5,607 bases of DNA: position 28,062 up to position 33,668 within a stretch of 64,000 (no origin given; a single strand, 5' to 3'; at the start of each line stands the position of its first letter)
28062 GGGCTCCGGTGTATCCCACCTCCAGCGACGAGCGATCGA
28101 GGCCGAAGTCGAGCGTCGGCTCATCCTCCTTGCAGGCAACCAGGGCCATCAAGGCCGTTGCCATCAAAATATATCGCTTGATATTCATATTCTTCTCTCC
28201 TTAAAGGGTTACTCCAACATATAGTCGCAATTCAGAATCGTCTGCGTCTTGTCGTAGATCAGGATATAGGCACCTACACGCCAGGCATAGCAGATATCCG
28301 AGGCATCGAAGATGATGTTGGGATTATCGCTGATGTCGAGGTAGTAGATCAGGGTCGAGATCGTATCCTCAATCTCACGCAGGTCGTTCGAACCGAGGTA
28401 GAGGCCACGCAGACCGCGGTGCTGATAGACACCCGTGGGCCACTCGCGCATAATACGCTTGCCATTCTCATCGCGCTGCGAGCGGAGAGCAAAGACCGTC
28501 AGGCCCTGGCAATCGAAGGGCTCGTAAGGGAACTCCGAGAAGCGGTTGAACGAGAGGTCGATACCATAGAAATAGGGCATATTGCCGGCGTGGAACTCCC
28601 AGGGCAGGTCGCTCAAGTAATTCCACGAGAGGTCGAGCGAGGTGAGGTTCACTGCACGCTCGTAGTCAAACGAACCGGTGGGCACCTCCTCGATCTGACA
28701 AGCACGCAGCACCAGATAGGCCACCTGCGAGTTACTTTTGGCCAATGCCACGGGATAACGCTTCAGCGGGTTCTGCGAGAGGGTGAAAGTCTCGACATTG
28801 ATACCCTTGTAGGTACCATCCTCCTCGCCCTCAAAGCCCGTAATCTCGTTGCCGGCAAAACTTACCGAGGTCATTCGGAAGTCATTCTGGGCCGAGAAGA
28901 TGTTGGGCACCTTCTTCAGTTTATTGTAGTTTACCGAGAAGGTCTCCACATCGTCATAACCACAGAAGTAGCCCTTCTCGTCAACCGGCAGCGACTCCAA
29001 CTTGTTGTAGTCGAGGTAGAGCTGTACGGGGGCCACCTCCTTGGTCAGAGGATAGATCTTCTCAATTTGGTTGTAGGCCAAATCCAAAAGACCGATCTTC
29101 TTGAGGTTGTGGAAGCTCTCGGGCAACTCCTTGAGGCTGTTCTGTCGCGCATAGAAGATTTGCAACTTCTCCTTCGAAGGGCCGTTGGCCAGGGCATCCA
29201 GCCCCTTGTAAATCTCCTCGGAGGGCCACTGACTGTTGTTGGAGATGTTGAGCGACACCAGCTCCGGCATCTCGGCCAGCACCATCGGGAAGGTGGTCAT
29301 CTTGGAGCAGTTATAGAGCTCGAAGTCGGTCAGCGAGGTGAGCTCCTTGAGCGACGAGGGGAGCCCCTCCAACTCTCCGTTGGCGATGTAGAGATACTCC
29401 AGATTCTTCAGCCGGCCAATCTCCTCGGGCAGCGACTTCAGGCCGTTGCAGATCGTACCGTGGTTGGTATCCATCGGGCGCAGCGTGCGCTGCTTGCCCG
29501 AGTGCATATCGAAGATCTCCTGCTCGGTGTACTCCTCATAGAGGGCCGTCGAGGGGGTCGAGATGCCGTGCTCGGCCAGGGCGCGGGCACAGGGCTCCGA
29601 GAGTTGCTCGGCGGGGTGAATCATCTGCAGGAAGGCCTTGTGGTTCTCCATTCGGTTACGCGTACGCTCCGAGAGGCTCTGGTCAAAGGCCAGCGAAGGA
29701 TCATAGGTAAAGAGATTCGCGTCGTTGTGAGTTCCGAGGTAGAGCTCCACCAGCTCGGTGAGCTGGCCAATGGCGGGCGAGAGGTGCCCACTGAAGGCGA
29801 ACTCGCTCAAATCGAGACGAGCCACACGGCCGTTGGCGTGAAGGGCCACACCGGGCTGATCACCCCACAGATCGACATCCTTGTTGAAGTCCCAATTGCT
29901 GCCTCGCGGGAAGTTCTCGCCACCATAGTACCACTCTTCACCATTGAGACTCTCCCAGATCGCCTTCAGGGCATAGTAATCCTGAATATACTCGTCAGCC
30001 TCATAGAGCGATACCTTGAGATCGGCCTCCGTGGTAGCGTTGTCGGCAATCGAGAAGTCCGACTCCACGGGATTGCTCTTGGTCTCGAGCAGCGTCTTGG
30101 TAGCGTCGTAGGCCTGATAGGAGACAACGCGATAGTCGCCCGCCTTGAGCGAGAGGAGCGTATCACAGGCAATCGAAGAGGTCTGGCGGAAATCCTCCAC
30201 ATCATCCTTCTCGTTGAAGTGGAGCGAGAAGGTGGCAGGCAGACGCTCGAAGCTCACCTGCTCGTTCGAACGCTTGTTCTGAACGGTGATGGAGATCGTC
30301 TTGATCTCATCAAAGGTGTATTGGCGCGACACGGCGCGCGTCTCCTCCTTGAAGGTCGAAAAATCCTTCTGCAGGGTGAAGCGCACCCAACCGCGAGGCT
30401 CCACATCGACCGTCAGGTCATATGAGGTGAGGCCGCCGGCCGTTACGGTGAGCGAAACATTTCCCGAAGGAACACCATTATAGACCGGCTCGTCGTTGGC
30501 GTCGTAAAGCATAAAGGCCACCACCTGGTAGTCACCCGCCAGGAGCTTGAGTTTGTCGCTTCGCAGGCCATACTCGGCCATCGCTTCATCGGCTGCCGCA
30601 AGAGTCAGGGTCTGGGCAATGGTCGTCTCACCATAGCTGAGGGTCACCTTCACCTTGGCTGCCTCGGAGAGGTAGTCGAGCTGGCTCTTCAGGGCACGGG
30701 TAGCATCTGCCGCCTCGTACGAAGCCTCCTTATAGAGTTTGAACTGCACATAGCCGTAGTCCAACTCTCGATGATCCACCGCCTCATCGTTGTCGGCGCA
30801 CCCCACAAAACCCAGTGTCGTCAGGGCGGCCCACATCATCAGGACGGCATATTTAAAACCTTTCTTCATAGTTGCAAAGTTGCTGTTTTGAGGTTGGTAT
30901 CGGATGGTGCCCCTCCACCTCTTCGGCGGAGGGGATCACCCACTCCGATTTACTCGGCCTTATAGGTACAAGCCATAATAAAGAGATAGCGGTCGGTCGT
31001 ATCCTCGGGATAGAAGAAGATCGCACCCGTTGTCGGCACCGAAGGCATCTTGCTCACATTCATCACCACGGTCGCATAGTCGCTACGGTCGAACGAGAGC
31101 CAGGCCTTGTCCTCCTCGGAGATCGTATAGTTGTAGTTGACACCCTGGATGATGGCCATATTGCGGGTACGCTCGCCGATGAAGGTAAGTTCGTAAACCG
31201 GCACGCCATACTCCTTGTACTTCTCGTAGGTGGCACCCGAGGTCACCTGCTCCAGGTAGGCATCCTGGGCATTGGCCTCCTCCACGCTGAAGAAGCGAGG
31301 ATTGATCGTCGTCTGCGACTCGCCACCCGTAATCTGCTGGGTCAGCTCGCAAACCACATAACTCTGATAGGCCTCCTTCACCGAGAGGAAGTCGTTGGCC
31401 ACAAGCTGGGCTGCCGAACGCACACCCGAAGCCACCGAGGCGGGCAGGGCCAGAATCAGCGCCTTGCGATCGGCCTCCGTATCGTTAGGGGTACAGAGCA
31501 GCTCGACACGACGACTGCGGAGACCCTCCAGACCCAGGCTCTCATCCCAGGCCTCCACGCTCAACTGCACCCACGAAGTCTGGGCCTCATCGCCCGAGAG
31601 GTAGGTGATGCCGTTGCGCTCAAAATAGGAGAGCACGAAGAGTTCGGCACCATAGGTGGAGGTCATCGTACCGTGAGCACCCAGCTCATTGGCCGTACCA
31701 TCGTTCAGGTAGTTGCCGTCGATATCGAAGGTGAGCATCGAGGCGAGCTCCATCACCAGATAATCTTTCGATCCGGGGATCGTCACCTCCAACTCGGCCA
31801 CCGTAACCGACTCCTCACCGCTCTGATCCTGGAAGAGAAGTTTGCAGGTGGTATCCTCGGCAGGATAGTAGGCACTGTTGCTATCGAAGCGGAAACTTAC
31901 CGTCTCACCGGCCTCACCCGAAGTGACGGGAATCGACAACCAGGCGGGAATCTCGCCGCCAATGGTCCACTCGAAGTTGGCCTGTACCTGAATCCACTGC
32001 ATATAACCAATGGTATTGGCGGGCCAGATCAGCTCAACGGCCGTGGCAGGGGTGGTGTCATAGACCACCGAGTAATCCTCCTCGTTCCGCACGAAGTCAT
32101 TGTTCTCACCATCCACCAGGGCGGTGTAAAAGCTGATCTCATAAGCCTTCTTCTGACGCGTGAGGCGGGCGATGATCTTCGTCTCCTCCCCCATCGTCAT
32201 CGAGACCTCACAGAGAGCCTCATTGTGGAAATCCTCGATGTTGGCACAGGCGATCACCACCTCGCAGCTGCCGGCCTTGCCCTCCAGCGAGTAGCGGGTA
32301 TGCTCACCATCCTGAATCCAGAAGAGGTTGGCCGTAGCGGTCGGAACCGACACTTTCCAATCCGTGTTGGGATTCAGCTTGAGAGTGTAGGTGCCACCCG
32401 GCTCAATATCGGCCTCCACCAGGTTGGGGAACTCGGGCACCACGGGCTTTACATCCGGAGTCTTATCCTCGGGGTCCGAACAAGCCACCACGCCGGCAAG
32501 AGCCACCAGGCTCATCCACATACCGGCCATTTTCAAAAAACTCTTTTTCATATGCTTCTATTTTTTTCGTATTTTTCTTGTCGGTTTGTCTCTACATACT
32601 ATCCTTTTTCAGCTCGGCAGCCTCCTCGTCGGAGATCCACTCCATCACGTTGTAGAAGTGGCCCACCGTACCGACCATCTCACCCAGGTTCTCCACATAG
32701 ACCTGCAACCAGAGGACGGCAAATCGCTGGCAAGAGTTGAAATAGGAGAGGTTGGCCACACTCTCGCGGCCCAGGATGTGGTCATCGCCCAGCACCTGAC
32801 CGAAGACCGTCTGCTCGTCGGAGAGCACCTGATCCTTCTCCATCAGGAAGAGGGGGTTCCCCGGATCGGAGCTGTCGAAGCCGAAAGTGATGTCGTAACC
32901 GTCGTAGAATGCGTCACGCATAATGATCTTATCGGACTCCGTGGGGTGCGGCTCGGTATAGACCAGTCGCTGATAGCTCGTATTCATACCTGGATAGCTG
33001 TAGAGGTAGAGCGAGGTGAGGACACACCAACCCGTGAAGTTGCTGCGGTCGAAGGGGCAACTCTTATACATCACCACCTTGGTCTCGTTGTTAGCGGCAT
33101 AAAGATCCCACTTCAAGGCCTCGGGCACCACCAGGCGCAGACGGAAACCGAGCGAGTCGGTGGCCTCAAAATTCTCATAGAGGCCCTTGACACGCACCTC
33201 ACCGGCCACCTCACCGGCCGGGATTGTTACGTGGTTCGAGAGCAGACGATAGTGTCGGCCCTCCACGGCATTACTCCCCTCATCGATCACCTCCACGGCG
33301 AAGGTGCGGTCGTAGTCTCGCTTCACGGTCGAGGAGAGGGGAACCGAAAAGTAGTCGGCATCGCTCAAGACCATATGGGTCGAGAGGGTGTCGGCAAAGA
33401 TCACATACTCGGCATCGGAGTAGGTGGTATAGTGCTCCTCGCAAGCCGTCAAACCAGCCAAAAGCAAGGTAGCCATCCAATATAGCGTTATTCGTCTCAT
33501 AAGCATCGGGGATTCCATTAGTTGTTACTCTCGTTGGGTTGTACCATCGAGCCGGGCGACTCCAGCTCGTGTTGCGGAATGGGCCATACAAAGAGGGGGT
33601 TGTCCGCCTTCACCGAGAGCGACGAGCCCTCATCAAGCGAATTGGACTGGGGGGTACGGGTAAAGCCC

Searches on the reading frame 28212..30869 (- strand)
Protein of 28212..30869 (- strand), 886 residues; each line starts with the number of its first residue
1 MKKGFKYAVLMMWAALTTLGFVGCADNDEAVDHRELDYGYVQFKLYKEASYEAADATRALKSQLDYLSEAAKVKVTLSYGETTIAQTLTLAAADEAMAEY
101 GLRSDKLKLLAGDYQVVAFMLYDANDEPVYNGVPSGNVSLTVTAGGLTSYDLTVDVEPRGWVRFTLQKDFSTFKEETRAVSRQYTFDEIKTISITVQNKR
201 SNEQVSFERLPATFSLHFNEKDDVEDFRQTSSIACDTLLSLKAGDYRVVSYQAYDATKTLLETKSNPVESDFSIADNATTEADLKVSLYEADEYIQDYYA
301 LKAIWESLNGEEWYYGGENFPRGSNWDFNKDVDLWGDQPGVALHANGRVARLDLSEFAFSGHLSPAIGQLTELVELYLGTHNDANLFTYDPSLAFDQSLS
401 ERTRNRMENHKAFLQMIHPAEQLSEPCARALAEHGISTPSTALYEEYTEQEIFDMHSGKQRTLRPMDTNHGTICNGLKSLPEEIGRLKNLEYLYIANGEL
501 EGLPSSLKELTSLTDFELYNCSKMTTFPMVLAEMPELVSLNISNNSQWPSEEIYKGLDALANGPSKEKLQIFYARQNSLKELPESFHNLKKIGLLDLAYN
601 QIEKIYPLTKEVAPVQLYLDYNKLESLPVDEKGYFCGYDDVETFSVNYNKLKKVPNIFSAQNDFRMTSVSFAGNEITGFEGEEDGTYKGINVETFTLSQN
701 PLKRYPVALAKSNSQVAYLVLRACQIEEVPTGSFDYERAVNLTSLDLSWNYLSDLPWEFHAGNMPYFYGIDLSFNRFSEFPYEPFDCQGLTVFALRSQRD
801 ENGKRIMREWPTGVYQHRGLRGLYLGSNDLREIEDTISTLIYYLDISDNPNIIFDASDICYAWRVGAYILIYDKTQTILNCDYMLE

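Call 70: search_protein_families(library=pfam, proteins=[window:28212-30869:-], max_evalue=0.00001)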
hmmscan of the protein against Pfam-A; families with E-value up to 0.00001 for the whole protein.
window:28212-30869:- (886 aa): 6 families
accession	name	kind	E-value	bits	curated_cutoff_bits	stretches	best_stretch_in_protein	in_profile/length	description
PF14660.12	DUF4458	-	1.2e-54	183.7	22.4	2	39-147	1-114/114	Domain of unknown function (DUF4458)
PF18805.7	LRR_10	-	1.1e-36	124.9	30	1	288-354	1-67/67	Leucine-rich repeat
PF13855.12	LRR_8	-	6.2e-18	64.8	27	0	489-545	2-59/61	Leucine rich repeat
PF12799.13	LRR_4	-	3.2e-17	62.6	27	0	568-609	2-43/44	Leucine Rich repeats (2 copies)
PF23598.1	LRR_14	-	9e-11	41.5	40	1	476-603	58-180/353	Leucine-rich repeat region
PF00560.39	LRR_1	-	5.4e-10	37.9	20.6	0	741-759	1-20/23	Leucine Rich Repeat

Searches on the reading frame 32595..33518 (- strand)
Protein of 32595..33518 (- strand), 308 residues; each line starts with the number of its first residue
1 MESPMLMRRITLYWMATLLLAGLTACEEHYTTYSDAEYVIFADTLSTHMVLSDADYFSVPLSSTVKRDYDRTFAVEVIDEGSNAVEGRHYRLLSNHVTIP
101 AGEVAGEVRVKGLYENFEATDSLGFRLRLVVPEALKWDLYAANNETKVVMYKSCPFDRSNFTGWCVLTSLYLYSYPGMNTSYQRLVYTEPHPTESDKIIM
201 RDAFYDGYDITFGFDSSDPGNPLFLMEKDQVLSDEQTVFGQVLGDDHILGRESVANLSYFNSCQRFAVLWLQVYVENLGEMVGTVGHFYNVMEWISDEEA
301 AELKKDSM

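Call 70: search_protein_families(library=pfam, proteins=[window:32595-33518:-], max_evalue=0.00001)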
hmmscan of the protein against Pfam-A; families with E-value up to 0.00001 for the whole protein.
window:32595-33518:- (308 aa): 2 families
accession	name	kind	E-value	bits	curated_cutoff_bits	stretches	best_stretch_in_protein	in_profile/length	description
PF16372.10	DUF4984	-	7.7e-44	149.8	25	1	144-306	4-164/164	Domain of unknown function (DUF4984)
PF16132.11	DUF4843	-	9e-07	29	34.5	1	68-138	47-118/163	Domain of unknown function (DUF4843)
